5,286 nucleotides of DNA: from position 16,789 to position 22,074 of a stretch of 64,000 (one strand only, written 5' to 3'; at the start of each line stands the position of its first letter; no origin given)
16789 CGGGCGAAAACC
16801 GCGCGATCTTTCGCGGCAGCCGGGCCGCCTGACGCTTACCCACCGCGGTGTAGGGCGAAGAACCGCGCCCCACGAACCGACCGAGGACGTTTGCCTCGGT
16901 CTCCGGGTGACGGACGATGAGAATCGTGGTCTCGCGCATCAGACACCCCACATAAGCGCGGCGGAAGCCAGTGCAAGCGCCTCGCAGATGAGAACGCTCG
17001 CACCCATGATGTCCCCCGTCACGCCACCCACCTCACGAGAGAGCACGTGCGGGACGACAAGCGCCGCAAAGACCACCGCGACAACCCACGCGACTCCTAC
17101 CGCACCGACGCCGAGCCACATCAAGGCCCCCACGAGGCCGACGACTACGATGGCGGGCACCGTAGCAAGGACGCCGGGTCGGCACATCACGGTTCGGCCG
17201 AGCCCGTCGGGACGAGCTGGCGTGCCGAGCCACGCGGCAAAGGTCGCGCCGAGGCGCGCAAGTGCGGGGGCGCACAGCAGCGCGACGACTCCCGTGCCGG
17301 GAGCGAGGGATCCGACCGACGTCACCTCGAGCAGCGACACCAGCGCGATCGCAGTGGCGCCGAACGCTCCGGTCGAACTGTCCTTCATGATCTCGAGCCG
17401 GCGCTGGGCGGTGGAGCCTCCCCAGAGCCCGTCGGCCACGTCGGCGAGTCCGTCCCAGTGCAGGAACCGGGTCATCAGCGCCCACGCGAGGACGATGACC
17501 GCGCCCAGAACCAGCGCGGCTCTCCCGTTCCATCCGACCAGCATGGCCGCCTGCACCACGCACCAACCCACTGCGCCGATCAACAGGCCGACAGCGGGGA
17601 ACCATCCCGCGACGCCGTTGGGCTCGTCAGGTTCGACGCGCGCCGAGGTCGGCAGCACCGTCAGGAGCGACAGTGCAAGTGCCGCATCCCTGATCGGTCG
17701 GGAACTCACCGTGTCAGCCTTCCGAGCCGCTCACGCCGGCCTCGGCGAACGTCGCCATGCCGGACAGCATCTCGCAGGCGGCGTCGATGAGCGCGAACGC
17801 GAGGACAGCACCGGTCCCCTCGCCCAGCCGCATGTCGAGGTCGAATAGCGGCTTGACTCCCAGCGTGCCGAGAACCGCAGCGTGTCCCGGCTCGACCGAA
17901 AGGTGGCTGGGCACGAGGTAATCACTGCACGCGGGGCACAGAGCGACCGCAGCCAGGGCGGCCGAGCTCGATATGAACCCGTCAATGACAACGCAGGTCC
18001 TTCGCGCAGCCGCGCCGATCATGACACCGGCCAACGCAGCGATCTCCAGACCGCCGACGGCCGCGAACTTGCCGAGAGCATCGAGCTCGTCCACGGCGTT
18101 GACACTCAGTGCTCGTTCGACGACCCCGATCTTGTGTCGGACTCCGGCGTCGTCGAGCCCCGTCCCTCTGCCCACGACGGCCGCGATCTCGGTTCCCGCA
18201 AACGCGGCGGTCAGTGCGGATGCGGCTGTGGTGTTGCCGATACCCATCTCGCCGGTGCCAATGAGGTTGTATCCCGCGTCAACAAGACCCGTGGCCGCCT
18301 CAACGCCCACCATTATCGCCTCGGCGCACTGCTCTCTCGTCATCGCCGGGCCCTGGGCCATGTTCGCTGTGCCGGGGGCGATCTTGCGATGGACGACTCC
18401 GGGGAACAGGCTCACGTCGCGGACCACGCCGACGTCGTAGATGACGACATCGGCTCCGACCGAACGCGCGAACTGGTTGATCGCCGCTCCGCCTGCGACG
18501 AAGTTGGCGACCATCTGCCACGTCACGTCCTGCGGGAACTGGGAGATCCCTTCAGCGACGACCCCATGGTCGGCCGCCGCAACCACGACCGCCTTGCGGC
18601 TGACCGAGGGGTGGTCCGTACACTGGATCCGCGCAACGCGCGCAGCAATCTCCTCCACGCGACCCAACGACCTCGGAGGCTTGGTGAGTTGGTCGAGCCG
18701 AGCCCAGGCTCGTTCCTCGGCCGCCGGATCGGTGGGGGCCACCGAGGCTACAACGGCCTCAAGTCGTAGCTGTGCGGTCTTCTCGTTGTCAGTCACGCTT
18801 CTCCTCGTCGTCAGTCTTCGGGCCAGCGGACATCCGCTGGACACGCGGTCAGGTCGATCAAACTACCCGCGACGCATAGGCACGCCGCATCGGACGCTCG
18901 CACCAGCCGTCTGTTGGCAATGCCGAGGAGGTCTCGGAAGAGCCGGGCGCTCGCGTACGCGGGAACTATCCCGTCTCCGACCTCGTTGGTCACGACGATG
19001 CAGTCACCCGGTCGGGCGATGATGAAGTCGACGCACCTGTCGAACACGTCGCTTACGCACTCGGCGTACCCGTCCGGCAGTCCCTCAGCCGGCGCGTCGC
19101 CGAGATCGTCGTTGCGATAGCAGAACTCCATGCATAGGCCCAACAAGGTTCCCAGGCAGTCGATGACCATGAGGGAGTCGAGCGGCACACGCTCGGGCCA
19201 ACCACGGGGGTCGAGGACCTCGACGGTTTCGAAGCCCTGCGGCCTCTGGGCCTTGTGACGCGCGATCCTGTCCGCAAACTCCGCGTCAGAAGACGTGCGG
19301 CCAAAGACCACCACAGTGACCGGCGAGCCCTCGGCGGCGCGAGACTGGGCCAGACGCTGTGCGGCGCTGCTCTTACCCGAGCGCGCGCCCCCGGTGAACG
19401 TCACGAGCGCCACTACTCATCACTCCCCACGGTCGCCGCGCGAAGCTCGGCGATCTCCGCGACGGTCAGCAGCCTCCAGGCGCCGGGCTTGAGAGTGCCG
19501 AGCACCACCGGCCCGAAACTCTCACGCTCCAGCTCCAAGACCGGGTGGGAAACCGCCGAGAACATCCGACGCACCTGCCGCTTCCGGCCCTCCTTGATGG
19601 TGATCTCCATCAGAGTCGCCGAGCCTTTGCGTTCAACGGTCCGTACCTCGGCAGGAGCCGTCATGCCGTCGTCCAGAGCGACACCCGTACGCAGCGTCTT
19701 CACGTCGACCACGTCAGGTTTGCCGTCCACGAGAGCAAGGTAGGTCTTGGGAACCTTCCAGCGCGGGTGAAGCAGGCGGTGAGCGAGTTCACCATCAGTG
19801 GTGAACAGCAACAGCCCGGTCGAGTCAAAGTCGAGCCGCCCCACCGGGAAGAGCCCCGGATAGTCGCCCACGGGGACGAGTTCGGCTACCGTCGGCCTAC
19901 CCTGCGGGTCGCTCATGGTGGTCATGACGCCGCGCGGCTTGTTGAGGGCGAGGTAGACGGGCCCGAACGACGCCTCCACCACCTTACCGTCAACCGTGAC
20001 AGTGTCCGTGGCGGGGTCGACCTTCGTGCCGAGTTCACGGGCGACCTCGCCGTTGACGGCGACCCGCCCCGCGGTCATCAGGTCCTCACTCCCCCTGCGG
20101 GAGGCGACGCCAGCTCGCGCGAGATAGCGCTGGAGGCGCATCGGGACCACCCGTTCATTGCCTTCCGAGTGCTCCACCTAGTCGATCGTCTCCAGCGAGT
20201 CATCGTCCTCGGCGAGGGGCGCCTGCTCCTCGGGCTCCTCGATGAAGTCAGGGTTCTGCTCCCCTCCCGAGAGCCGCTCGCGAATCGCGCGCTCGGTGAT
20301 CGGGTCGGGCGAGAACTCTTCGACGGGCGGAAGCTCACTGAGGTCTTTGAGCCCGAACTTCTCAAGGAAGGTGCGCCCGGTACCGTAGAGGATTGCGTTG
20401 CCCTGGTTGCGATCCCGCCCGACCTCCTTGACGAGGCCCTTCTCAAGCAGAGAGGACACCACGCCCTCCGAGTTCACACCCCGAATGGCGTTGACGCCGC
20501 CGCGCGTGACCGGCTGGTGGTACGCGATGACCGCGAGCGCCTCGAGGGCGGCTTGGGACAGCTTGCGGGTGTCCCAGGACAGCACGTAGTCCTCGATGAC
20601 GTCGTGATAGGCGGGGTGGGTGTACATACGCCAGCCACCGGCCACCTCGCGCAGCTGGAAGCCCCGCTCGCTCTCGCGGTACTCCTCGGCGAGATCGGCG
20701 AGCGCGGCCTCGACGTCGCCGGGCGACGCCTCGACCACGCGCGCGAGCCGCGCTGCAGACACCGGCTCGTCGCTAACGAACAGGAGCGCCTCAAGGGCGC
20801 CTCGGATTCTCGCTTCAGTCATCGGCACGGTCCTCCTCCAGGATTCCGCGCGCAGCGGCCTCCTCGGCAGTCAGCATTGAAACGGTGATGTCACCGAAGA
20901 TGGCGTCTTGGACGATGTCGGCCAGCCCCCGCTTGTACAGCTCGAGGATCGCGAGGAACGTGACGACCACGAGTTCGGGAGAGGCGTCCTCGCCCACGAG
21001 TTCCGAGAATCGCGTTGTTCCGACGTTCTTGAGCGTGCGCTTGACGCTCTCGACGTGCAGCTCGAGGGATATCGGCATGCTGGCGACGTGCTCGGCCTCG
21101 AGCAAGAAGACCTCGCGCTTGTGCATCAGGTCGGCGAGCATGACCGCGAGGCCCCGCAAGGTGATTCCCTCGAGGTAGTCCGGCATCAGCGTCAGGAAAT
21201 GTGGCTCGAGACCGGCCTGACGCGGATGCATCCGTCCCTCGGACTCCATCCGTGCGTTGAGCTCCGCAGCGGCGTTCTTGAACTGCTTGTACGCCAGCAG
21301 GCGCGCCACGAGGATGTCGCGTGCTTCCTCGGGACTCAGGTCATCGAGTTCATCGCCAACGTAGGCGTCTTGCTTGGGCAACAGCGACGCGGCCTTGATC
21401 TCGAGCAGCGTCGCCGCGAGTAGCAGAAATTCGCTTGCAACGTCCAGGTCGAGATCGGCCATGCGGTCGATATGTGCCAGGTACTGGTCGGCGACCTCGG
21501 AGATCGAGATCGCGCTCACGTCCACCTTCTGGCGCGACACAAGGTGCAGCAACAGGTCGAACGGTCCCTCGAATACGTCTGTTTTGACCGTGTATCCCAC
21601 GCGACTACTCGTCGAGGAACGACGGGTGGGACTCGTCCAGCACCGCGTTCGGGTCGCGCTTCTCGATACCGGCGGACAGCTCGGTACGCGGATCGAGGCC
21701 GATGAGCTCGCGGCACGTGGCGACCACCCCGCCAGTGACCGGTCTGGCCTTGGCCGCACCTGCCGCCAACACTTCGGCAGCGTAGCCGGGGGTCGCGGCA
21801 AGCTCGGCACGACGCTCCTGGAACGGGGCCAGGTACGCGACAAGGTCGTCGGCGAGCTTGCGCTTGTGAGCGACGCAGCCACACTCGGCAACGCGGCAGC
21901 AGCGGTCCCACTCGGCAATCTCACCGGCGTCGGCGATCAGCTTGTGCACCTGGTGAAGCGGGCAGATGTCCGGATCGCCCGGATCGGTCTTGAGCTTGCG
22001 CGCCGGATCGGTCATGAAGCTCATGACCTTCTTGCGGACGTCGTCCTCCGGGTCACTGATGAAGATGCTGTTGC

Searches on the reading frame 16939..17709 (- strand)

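Call 70: search_protein_families(library=pfam, proteins=[window:16939-17709:-], max_evalue=0.00001)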
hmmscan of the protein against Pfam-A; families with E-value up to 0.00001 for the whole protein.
window:16939-17709:- (256 aa): 1 family
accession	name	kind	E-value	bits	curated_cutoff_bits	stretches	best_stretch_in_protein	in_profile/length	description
PF02654.20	CobS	-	5.7e-46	157.7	23.2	1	12-247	1-206/207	Cobalamin-5-phosphate synthase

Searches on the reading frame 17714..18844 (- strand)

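Call 70: search_protein_families(library=pfam, proteins=[window:17714-18844:-], max_evalue=0.00001)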
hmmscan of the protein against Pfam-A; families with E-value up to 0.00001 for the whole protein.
window:17714-18844:- (376 aa): 1 family
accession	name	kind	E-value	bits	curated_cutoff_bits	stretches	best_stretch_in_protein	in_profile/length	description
PF02277.22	DBI_PRT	-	1.6e-135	452.1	22.6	1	36-371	2-329/329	Phosphoribosyltransferase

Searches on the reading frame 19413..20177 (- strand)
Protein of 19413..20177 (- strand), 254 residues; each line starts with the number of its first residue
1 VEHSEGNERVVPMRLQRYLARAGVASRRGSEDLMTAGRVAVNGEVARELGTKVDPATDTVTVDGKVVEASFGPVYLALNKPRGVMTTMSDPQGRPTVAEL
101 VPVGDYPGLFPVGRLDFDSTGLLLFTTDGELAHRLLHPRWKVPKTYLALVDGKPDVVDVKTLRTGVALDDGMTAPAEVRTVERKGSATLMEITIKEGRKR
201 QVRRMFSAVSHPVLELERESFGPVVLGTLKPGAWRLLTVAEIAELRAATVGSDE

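Call 29: search_protein_families(library=pfam, proteins=[window:19413-20177:-], max_evalue=0.00001)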
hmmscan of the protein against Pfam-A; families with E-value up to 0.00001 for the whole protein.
window:19413-20177:- (254 aa): 2 families
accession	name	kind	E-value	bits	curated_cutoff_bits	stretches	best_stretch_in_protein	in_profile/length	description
PF00849.27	PseudoU_synth_2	-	1.7e-24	87.2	26.8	1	75-208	2-152/152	RNA pseudouridylate synthase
PF01479.30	S4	-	1.6e-12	47.4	22.8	1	13-55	1-44/48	S4 domain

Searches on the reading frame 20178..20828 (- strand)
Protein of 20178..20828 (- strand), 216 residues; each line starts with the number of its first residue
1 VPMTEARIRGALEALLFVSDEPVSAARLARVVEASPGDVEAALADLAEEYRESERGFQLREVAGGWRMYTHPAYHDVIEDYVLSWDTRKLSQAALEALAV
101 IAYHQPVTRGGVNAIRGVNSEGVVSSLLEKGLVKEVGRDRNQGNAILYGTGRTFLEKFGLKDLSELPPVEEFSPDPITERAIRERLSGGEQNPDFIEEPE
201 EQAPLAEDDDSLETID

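Call 29: search_protein_families(library=pfam, proteins=[window:20178-20828:-], max_evalue=0.00001)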
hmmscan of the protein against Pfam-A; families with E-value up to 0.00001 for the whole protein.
window:20178-20828:- (216 aa): 1 family
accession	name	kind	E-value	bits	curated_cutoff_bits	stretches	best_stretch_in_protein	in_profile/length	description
PF04079.22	SMC_ScpB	-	3.1e-56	189.8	27.4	1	11-168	2-159/160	Segregation and condensation complex subunit ScpB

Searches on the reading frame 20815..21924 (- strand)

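Call 29: search_protein_families(library=pfam, proteins=[window:20815-21924:-], max_evalue=0.00001)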
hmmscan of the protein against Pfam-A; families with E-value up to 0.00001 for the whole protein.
window:20815-21924:- (369 aa): 1 family
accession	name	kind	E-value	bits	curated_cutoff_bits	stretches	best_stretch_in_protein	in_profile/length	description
PF02616.19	SMC_ScpA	-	4.1e-35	122.3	24.6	1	128-350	1-231/232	Segregation and condensation protein ScpA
